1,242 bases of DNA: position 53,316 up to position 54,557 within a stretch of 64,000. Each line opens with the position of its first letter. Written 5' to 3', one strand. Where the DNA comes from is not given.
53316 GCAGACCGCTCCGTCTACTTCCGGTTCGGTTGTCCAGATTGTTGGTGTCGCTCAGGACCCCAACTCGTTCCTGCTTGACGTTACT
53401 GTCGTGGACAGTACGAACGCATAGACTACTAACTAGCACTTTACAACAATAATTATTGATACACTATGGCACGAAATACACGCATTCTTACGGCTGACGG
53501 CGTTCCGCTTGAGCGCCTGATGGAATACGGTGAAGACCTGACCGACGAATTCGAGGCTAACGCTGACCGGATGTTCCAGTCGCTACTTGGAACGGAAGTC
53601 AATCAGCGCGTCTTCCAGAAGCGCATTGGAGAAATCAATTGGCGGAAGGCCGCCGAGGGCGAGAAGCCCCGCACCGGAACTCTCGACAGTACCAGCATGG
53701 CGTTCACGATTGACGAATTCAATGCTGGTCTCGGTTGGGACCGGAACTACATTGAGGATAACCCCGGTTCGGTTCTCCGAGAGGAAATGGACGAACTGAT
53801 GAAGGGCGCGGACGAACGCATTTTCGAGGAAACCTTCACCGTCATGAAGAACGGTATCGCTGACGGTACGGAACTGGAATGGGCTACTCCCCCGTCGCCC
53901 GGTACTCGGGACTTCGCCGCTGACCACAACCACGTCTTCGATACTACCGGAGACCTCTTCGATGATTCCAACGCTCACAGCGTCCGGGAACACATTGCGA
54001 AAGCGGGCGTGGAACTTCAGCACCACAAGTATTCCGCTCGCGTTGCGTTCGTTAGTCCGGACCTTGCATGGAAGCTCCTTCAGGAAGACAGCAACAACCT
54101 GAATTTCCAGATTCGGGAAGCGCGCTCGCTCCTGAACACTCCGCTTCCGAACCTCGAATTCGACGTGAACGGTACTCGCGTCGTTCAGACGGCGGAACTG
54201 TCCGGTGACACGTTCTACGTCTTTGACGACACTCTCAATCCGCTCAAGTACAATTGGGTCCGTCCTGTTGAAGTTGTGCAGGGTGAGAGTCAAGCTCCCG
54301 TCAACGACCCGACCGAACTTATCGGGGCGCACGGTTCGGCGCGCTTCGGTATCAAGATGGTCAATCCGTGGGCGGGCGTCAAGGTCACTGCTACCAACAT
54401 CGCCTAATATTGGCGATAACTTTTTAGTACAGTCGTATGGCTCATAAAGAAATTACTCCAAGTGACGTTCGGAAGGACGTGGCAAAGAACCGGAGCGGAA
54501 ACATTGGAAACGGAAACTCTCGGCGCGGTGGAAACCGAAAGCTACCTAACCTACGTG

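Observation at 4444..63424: Massively over-represented 9-12-mer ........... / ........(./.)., partly promoter-proximal and partly intragenic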

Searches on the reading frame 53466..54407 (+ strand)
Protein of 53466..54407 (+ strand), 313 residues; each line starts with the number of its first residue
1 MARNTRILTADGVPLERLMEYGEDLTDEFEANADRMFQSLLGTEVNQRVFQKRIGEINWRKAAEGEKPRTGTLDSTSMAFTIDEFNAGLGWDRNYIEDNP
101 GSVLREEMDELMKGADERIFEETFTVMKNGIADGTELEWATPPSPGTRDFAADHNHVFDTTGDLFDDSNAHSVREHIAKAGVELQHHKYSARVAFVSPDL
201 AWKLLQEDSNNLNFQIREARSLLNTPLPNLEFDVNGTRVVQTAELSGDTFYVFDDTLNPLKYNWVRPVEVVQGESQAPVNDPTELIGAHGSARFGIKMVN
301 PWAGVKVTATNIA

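Call 7: search_protein_families(library=pfam, proteins=[window:53466-54407:+])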
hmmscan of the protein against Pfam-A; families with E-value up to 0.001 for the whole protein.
window:53466-54407:+ (313 aa): 1 family
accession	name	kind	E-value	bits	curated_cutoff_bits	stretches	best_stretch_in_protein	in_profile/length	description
PF25209.1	Phage_capsid_4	-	3.5e-05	24.7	27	1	34-305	8-260/262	Phage capsid protein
